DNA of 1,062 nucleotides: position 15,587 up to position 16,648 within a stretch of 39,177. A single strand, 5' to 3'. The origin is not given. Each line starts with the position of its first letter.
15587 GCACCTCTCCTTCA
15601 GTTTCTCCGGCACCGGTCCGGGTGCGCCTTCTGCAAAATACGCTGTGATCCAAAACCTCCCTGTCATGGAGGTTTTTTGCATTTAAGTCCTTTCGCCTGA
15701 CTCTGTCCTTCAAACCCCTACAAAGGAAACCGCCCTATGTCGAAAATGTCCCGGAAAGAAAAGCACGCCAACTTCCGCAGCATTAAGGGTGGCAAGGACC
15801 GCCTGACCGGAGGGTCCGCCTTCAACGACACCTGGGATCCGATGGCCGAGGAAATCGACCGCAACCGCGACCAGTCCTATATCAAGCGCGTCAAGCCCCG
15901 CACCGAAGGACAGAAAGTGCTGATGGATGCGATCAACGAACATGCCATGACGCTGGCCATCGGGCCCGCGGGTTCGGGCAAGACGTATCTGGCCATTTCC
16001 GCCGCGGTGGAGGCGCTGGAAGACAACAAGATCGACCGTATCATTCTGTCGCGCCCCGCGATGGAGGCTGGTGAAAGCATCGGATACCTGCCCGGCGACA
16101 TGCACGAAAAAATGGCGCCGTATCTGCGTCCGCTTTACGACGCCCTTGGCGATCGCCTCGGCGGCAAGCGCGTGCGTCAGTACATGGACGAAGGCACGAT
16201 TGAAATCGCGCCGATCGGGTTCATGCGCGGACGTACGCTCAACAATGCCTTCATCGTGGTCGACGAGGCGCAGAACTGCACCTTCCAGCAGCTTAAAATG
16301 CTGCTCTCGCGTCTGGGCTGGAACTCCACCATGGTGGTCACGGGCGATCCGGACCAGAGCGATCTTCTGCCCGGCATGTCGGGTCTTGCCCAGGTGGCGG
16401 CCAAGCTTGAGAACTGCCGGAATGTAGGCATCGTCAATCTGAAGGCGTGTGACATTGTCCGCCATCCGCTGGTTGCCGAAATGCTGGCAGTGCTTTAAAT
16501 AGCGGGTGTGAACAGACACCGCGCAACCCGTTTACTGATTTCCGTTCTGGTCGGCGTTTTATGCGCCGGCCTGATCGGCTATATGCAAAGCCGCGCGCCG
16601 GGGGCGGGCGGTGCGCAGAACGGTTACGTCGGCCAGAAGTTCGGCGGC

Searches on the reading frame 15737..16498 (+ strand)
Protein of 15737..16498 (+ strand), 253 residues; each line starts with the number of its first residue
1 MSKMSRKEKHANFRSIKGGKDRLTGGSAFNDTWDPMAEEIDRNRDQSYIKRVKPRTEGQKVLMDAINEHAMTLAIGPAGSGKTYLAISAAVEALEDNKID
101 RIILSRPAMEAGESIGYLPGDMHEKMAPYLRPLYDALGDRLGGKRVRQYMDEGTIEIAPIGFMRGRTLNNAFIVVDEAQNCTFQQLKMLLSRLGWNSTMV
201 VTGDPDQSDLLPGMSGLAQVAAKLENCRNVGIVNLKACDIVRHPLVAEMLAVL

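Call 8: search_protein_families(library=pfam, proteins=[window:15737-16498:+], max_evalue=0.01)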
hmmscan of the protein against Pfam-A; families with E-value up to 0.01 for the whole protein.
window:15737-16498:+ (253 aa): 10 families
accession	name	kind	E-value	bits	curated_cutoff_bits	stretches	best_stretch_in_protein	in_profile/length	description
PF02562.22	PhoH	-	2e-81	272.8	27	1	52-251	2-202/205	PhoH-like protein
PF13245.12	AAA_19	-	8.7e-09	36.1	25.1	1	66-208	8-129/134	AAA domain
PF13604.12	AAA_30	-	1.6e-08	34.9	27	1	57-208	4-128/191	AAA domain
PF13401.12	AAA_22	-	2.3e-05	25.1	27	1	69-193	5-108/130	AAA domain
PF00270.35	DEAD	-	8.8e-05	22.7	26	1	56-103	1-50/167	DEAD/DEAH box helicase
PF00580.27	UvrD-helicase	-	0.00017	21.8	23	0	172-208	215-251/271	UvrD/REP helicase N-terminal domain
PF25199.1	nSTAND_NTPase5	-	0.00027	21.2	34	0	67-106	39-77/145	Novel STAND NTPase 5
PF13481.12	AAA_25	-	0.00059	20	27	1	53-97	17-61/195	AAA domain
PF01695.23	IstB_IS21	-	0.0026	17.7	24.1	1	64-95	87-118/238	IstB-like ATP binding protein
PF05707.18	Zot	-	0.0064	16.4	20.3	0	72-180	3-92/197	Zonular occludens toxin (Zot)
